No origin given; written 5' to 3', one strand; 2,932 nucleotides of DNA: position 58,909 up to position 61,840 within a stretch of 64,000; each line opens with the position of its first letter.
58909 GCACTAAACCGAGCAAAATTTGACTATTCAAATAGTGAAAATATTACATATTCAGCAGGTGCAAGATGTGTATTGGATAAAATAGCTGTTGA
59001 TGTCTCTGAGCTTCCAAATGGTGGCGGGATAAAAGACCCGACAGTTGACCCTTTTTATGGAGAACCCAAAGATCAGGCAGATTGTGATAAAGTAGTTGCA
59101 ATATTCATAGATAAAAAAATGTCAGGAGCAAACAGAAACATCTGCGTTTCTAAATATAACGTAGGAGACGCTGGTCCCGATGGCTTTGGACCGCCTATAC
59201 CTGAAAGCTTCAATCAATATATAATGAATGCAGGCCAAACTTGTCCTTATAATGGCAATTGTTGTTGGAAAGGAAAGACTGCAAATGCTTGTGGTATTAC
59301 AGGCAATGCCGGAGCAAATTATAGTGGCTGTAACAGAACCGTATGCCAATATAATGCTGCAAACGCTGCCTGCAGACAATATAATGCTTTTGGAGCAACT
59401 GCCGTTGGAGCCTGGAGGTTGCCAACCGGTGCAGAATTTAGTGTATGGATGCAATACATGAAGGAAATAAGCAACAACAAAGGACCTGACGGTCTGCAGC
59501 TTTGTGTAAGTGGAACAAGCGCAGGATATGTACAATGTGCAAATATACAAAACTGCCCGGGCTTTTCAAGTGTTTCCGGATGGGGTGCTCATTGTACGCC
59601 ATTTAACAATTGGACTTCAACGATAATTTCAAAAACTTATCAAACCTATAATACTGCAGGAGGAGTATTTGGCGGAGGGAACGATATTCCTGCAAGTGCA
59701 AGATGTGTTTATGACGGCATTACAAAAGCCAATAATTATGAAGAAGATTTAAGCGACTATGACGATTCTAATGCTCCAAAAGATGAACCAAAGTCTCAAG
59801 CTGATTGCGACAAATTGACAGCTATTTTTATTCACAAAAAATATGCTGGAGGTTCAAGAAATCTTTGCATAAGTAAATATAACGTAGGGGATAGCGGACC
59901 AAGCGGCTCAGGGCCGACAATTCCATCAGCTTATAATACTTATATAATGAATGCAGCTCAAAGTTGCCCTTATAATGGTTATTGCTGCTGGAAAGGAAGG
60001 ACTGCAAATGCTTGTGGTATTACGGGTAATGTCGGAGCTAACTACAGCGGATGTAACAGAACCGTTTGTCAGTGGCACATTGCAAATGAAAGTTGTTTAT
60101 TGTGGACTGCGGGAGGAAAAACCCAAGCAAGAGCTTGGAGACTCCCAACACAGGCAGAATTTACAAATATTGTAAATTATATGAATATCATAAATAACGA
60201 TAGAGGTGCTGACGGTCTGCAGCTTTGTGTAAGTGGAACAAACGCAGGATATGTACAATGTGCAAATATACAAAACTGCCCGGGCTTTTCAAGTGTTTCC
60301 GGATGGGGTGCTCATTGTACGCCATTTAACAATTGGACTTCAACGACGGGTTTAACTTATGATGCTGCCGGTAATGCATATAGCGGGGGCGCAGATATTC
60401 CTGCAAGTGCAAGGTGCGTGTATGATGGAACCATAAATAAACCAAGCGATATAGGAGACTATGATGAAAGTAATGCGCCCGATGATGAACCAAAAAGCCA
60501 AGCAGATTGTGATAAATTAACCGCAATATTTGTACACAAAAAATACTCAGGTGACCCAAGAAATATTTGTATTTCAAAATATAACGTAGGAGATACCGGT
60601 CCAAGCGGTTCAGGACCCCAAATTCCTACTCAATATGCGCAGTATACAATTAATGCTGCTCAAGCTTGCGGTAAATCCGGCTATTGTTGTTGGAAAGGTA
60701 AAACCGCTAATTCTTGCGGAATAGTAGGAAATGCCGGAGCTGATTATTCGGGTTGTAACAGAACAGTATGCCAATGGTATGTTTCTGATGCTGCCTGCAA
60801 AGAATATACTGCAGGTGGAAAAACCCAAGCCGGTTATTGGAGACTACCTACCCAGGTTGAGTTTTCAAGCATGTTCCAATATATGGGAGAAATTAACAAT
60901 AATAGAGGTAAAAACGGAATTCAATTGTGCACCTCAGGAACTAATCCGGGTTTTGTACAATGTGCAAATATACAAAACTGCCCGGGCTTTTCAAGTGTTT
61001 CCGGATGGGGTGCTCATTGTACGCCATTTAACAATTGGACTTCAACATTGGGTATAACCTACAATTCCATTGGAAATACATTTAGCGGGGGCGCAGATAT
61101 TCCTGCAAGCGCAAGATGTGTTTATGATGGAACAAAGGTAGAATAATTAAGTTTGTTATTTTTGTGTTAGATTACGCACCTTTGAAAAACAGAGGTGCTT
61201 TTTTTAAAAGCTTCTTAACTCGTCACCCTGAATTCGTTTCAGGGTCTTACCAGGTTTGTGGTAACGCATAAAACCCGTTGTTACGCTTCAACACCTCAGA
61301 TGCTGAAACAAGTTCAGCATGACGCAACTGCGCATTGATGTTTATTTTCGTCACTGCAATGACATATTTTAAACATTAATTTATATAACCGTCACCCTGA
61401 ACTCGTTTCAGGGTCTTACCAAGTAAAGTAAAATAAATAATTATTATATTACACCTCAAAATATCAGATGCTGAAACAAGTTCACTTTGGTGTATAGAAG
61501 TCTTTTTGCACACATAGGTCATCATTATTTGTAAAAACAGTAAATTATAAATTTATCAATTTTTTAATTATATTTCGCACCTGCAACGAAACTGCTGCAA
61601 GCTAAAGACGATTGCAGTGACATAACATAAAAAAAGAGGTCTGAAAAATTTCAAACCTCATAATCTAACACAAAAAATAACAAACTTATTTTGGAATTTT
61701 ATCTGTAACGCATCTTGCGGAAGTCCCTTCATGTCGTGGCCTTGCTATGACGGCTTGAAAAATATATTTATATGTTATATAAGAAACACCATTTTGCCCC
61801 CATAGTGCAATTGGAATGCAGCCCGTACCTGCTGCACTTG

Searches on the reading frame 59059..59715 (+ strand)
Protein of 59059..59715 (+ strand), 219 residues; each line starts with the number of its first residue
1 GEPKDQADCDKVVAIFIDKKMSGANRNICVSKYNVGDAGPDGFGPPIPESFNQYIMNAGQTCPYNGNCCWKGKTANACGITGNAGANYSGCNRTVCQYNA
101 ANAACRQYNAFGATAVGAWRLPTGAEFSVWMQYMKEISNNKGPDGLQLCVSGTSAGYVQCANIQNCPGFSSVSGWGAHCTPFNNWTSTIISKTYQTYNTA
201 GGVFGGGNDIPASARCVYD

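Call 32: find_related_loci(query=A3, collection=genome_contigs, flank=8000)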
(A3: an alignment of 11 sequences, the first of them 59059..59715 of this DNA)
Query A3 (219 aa) in genome_contigs; peptide patterns used: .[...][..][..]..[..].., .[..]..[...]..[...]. (x = any residue, [..] = any of these).
153 stretches matched a pattern; 133 encode a relative of the query (tblastn E <= 1e-3); the best 80 are kept; 78 distinct loci.
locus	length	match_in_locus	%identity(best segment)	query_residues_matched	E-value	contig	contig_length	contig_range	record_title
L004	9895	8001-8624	40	1-219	1e-35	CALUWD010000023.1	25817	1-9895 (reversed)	MAG: Candidatus Gastranaerophilales bacterium isolate BRZ_LT__bin51 genome assembly, contig: BRZ_LT__NODE_1556_length_25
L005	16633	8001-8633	42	6-219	3e-35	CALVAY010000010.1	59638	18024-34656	MAG: Candidatus Gastranaerophilales bacterium isolate BRZ_FD__bin94 genome assembly, contig: BRZ_FD__NODE_725_length_596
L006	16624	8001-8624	38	1-219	2e-34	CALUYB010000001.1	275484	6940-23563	MAG: Candidatus Gastranaerophilales bacterium isolate BRZ_FP__bin46 genome assembly, contig: BRZ_FP__NODE_26_length_2754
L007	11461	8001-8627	38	1-219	4e-34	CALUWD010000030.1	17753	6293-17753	MAG: Candidatus Gastranaerophilales bacterium isolate BRZ_LT__bin51 genome assembly, contig: BRZ_LT__NODE_2543_length_17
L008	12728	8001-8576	40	1-198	1e-32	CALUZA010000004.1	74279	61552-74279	MAG: Candidatus Gastranaerophilales bacterium isolate E02__bin289 genome assembly, contig: E02__k127_5259152, whole geno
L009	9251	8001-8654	39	3-219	5e-32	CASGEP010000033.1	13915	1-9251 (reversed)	uncultured bacterium isolate B29_L1_390390_idba_bin.53 genome assembly, contig: B29_L1_390390_idba_bin.53.fa_scaffold_49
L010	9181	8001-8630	36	3-219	6e-32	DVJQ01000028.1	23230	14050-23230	MAG TPA_asm: Candidatus Galligastranaerophilus intestinavium isolate CHK152-2871 CHK152__C123959_L23230_ERR2241935, whol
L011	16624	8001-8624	36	1-219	1e-31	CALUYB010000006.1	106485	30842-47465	MAG: Candidatus Gastranaerophilales bacterium isolate BRZ_FP__bin46 genome assembly, contig: BRZ_FP__NODE_148_length_106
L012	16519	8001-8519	40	3-188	2e-31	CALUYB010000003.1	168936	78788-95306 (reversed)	MAG: Candidatus Gastranaerophilales bacterium isolate BRZ_FP__bin46 genome assembly, contig: BRZ_FP__NODE_74_length_1689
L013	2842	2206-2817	37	3-219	2e-30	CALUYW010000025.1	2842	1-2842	MAG: Candidatus Gastranaerophilales bacterium isolate BRZ_CH__bin97 genome assembly, contig: BRZ_CH__NODE_46753_length_2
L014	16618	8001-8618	37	3-219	9e-31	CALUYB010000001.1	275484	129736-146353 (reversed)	MAG: Candidatus Gastranaerophilales bacterium isolate BRZ_FP__bin46 genome assembly, contig: BRZ_FP__NODE_26_length_2754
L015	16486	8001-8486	43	1-155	1e-30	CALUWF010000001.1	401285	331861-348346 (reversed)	MAG: Candidatus Gastranaerophilales bacterium isolate BRZ_BM__bin81 genome assembly, contig: BRZ_BM__NODE_20_length_4012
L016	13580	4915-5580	38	1-219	1e-30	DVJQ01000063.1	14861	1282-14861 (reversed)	MAG TPA_asm: Candidatus Galligastranaerophilus intestinavium isolate CHK152-2871 CHK152__C227444_L14861_ERR2241935, whol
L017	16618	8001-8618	37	3-219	1e-30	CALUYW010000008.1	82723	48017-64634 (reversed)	MAG: Candidatus Gastranaerophilales bacterium isolate BRZ_CH__bin97 genome assembly, contig: BRZ_CH__NODE_505_length_827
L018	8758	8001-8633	34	1-219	2e-30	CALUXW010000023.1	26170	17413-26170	MAG: Candidatus Gastranaerophilales bacterium isolate BRZ_DM__bin125 genome assembly, contig: BRZ_DM__NODE_2613_length_2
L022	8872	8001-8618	37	3-219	9e-30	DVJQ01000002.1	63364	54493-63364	MAG TPA_asm: Candidatus Galligastranaerophilus intestinavium isolate CHK152-2871 CHK152__C17583_L63364_ERR2241935, whole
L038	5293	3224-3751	39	28-217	8e-24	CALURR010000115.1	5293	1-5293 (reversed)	MAG: Candidatus Gastranaerophilales bacterium isolate E08__bin186 genome assembly, contig: E08__k127_8874382, whole geno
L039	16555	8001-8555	39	3-190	4e-23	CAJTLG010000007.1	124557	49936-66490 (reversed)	TPA_asm: uncultured Vampirovibrio sp. isolate MGBC104891 genome assembly, contig: MGBC104891.7, whole genome shotgun seq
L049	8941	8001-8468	37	27-201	5e-21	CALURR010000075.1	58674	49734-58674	MAG: Candidatus Gastranaerophilales bacterium isolate E08__bin186 genome assembly, contig: E08__k127_5481588, whole geno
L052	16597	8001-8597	32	3-219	1e-20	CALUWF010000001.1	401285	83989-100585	MAG: Candidatus Gastranaerophilales bacterium isolate BRZ_BM__bin81 genome assembly, contig: BRZ_BM__NODE_20_length_4012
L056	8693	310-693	42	27-168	2e-20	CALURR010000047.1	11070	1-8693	MAG: Candidatus Gastranaerophilales bacterium isolate E08__bin186 genome assembly, contig: E08__k127_4514071, whole geno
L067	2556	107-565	34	27-197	2e-19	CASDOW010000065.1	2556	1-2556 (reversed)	uncultured bacterium isolate A102_L1_328328_idba_bin.151 genome assembly, contig: A102_L1_328328_idba_bin.151.fa_scaffol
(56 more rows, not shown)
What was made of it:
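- The family is vertically spread through one bacterial order (call 32).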

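Call 33: search_solved_structures(query=A3, max_evalue=1, show_alignments=2)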
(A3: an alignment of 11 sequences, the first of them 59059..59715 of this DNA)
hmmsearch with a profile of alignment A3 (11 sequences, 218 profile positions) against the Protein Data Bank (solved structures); distinct sequences matched with E-value up to 1: 1.
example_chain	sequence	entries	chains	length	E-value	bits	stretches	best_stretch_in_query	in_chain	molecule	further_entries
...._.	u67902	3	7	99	0.72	12.6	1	20-75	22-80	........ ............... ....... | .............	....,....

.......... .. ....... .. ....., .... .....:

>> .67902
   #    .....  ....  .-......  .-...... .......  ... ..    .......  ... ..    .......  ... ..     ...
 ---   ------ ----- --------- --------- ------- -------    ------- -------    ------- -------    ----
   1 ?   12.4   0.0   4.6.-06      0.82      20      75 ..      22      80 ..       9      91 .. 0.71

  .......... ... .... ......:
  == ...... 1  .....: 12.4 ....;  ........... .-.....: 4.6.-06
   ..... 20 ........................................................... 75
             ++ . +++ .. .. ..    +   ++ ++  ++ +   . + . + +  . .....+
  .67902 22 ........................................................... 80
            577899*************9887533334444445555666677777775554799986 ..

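Call 73: predict_structure(alignment_id=A3)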
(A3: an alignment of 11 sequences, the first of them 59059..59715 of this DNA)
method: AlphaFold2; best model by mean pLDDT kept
length: 219 residues; sequences in the alignment: 11
mean_pLDDT: 70.9   pTM: 0.77
mean pLDDT of the five models: 70.9, 67.2, 65.8, 65.0, 62.9
residues with pLDDT >= 90: 23; 70-90: 96; 50-70: 82; < 50: 18
segments of 3 or more residues with pLDDT < 50: 169-177
pLDDT, mean of each block of 10 residues (from residue 1): 80 88 88 79 85 82 77 63 55 77 90 89 78 69 58 59 53 47 52 57 57 78
secondary structure, 60 per line:
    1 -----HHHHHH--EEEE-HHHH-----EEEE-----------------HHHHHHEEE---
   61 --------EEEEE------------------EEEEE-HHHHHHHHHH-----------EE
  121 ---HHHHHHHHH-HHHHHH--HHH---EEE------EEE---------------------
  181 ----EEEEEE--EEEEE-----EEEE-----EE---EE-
elements in order: H6-11 E14-17 H19-22 E28-31 H49-54 E55-57 E69-73 E92-96 H98-107 H124-132 H134-139 E148-150 E157-159 E185-190 E193-197 E203-206
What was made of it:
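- The single module has pTM 0.77 (call 73).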

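Call 76: fold_search(model_id=the predicted structure, library=pdb)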
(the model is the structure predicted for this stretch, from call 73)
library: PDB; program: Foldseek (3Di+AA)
matches with E <= 10: 70; with E <= 0.001: 0
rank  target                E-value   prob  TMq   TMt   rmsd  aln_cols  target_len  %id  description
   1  8q4e_A                1.5e-01  0.35  0.30  0.46  12.3       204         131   12  Structure of Legionella pneumophila Lcl C-terminal domain (released 2023-12-27)
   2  3bdw_C                1.4e+00  0.11  0.12  0.21   4.0        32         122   19  Human CD94/NKG2A (released 2008-01-01)
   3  3bdw_A                1.4e+00  0.11  0.12  0.21   4.0        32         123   19  Human CD94/NKG2A (released 2008-01-01)
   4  1cwv                  1.8e+00  0.09  0.23  0.11  10.4       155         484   11  CRYSTAL STRUCTURE OF INVASIN: A BACTERIAL INTEGRIN-BINDING PROTEIN (released 1999-10-13)
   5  7spq                  1.8e+00  0.06  0.26  0.19  12.2       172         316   12  Crystal structure of Burkholderia glumae toxoflavin biosynthesis protein ToxD (released 2023-05-10)
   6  1c3a_A                2.6e+00  0.06  0.25  0.38  12.3       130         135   14  CRYSTAL STRUCTURE OF FLAVOCETIN-A FROM THE HABU SNAKE VENOM, A NOVEL CYCLIC TETRAMER OF C-TYPE LECTIN-LIKE HETERODIMER (released 2000-03-06)
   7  2go0_MODEL_1_A        3.0e+00  0.03  0.21  0.32  15.6       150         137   12  NMR solution structure of human pancreatitis-associated protein (released 2006-09-12)
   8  4ki1_F                3.6e+00  0.06  0.11  0.17   4.9        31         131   19  Primitive triclinic crystal form of the human IgE-Fc(epsilon)3-4 bound to its B cell receptor derCD23 (released 2014-03-05)
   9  4yli_C                3.6e+00  0.04  0.11  0.16  10.4        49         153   18  CL-K1 trimer (released 2015-04-08)
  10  4gi0_C                3.6e+00  0.03  0.11  0.16  11.4        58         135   14  Crystal structure of CD23 lectin domain mutant E249A (released 2013-06-26)
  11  1b6e                  3.9e+00  0.06  0.12  0.21   2.7        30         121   17  HUMAN CD94 (released 1999-06-15)
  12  8umo_J                3.9e+00  0.05  0.12  0.21   5.3        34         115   12  Murine CD94-NKG2A receptor in complex with Qa-1b presenting AMAPRTLLL (released 2024-01-17)
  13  4g96_D                3.9e+00  0.04  0.11  0.17  11.5        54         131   17  Crystal structure of calcium2+-free wild-type CD23 lectin domain (released 2013-06-26)
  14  2h2t                  4.2e+00  0.05  0.11  0.18   6.5        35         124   17  CD23 Lectin domain, Calcium 2+-bound (released 2006-06-20)
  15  4ezm_G                4.4e+00  0.04  0.11  0.17  11.7        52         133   19  Crystal structure of the human IgE-Fc(epsilon)3-4 bound to its B cell receptor derCD23 (released 2012-07-18)
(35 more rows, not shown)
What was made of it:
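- Closest known: Legionella pneumophila Lcl C-terminal domain. Same: It is the best PDB structural neighbour of a single module (call 76).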

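Call 90: search_protein_families(library=pfam, proteins=[L049:5063-5866:+, L022:6870-7217:-, L038:1876-2469:-, L039:7099-7302:-, L052:7130-7378:-], max_evalue=0.001)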
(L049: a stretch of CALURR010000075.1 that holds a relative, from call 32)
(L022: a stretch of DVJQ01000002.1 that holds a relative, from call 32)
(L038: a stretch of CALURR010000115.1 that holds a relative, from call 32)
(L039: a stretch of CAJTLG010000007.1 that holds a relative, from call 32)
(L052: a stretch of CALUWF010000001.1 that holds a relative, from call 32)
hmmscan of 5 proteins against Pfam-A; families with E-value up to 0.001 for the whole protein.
L049:5063-5866:+ (267 aa): 1 family
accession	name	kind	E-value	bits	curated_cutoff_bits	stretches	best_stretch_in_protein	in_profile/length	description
PF07963.17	N_methyl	-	0.00023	21.1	21.2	1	16-41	1-26/27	Prokaryotic N-terminal methylation motif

L022:6870-7217:- (115 aa): 3 families
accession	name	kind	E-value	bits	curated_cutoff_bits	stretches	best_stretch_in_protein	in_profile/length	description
PF13411.12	MerR_1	-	1.4e-17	63.9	21.6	1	11-79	1-66/69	MerR HTH family regulatory protein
PF00376.29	MerR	-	1.1e-08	35.2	28.2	1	13-40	2-29/38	MerR family regulatory protein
PF12728.13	HTH_17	-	0.00083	20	27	0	11-57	2-44/51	Helix-turn-helix domain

L038:1876-2469:- (197 aa): 1 family
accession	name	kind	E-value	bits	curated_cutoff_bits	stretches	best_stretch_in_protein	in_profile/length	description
PF00717.28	Peptidase_S24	-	4.3e-17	62.3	23.3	1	86-190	19-116/116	Peptidase S24-like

L039:7099-7302:- (67 aa): 2 families
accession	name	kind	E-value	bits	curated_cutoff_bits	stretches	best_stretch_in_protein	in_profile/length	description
PF01402.27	RHH_1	-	3.9e-06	27.1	20.5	1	27-54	2-29/39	Ribbon-helix-helix protein, copG family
PF12441.14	CopG_antitoxin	-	0.00019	22.6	28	1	10-57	28-75/79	CopG antitoxin of type II toxin-antitoxin system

L052:7130-7378:- (82 aa): 1 family
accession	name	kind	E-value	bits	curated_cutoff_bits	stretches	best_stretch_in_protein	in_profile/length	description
PF20075.5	DUF6471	-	0.0001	22.5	26.8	1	7-66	4-62/65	Domain of unknown function (DUF6471)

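Call 94: search_protein_representatives(alignment_id=A3)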
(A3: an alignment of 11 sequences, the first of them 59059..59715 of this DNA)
Query: 11 sequences, 218 profile positions. Proteins with E-value up to 0.001 (for the whole library): 467; up to 1e-10: 331; up to 1e-30: 109. The best 150 are listed.
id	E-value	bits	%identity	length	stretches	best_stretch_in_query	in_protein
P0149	0.0e+00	1101.1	-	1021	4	2-218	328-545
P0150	4.8e-248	833.8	-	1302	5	5-218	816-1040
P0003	4.9e-197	667.1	-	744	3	2-218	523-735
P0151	7.6e-190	643.5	-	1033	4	4-218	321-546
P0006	8.6e-166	564.9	-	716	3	2-218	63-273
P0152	2.0e-157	537.6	-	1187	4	2-218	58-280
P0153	9.9e-152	519.0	-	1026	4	4-218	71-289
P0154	3.0e-151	517.4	-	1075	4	5-218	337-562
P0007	1.6e-150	515.0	-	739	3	2-218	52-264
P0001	2.3e-149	511.2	-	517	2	2-218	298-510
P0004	2.3e-148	508.0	-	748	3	2-218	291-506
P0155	2.5e-145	498.0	-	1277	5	5-217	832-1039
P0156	1.9e-144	495.1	-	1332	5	24-217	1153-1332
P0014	1.2e-142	489.2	-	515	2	2-218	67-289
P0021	1.1e-135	466.4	-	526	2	2-218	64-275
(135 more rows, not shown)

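Call 95: fold_search(model_id=the predicted structure, library=viral)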
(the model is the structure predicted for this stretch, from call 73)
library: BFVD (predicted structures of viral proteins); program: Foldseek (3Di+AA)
matches with E <= 10: 65; with E <= 0.001: 0
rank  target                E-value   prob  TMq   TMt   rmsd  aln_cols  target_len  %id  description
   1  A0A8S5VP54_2          3.2e-02  0.72  0.35  0.06  14.2       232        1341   13  (no name in the UniProt tables at hand)
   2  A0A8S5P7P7            1.1e-01  0.77  0.29  0.16   8.7       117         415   13  Uncharacterized protein [Podoviridae sp. ctU7u6]
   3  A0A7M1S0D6            1.1e-01  0.69  0.30  0.29   6.1       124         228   13  DUF1566 domain-containing protein [uncultured phage cr10_1]
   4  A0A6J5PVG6            1.5e-01  0.57  0.27  0.48   7.0       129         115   12  DUF1566 domain-containing protein [uncultured Caudovirales phage]
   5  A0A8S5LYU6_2          2.0e-01  0.38  0.30  0.07  11.8       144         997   11  DUF1566 domain-containing protein [Siphoviridae sp. ctkcl3]
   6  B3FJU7                3.8e-01  0.15  0.18  0.15  10.7       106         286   20  Virion structural protein [Pseudomonas phage 201phi2-1]
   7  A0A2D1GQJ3            4.3e-01  0.20  0.20  0.15   6.6       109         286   15  Virion structural protein [Pseudomonas phage SL2]
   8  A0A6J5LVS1            6.0e-01  0.11  0.34  0.11  10.5       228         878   12  Fibrobacter succinogenes major paralogous domain [uncultured Caudovirales phage]
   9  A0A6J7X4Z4            6.8e-01  0.21  0.28  0.08   8.5       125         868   14  Uncharacterized protein [uncultured Caudovirales phage]
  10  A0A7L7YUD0            1.4e+00  0.10  0.21  0.26   8.8       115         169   15  Membrane protein [Macropodid alphaherpesvirus 4]
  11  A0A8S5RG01            1.5e+00  0.07  0.26  0.17  14.6       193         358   12  Uncharacterized protein [virus sp. ct5rm7]
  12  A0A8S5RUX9            1.6e+00  0.14  0.14  0.06   3.4        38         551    5  (no name in the UniProt tables at hand)
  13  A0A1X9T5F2            1.7e+00  0.08  0.15  0.04  10.6        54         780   18  C-type lectin protein [Ranid herpesvirus 3]
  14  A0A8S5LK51            1.7e+00  0.04  0.14  0.08  10.7       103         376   10  DUF6273 domain-containing protein [Siphoviridae sp. ctnhN1]
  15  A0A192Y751            1.8e+00  0.13  0.13  0.18   4.0        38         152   10  Uncharacterized protein [Pseudomonas phage KTN4]
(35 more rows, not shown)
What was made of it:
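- The best BFVD structural matches are phage DUF1566 proteins (call 95).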

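Call 111: search_protein_families(library=pfam, proteins=[L056:1502-2647:+, L015:10128-11300:-, L015:11297-11677:-, L015:6534-7127:-, L015:8546-9988:+], max_evalue=0.01)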
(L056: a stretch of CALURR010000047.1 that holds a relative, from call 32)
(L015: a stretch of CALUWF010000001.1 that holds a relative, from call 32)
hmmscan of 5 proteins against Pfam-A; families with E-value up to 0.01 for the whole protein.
L056:1502-2647:+ (381 aa): 1 family
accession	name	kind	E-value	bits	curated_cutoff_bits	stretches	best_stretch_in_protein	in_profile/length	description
PF00078.32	RVT_1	-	6e-14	52.7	29.6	1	69-299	8-204/205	Reverse transcriptase (RNA-dependent DNA polymerase)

L015:10128-11300:- (390 aa): 1 family
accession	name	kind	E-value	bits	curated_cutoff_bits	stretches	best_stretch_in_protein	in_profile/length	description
PF00078.32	RVT_1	-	4.7e-17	62.8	29.6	1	83-301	17-204/205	Reverse transcriptase (RNA-dependent DNA polymerase)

L015:11297-11677:- (126 aa): 2 families
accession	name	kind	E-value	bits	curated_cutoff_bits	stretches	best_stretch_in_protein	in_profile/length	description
PF22296.2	bAvd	-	9.6e-12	45.8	40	1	11-113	5-105/107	bAvd-like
PF05635.17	23S_rRNA_IVP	-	2.9e-06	27.9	33.8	1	6-110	2-106/106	23S rRNA-intervening sequence protein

L015:6534-7127:- (197 aa): 0 families

L015:8546-9988:+ (480 aa): 1 family
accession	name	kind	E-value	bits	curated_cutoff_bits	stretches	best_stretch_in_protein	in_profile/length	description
PF21722.4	Gly_rich_2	-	5.1e-09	36.9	24.3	1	268-475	34-225/226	Glycine-rich domain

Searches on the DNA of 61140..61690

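Call 77: search_rna_families(source=window, start=61140, end=61690, threshold=evalue, max_evalue=1)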
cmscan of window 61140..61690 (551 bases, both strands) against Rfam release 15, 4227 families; matches with E-value up to 1: 2.
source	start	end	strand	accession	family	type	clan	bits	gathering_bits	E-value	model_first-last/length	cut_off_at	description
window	61156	61234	-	RF02621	BSnc120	Gene; sRNA;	-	17.8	114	0.39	1-88/88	no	Brucella sRNA 120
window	61313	61419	-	RF00114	S15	Cis-reg; leader;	CL00121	16.7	39.5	0.2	1-117/117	no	Ribosomal S15 leader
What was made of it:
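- Tried and rejected: There were only chance-level hits in the P4/P5 3' flanks (call 77).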
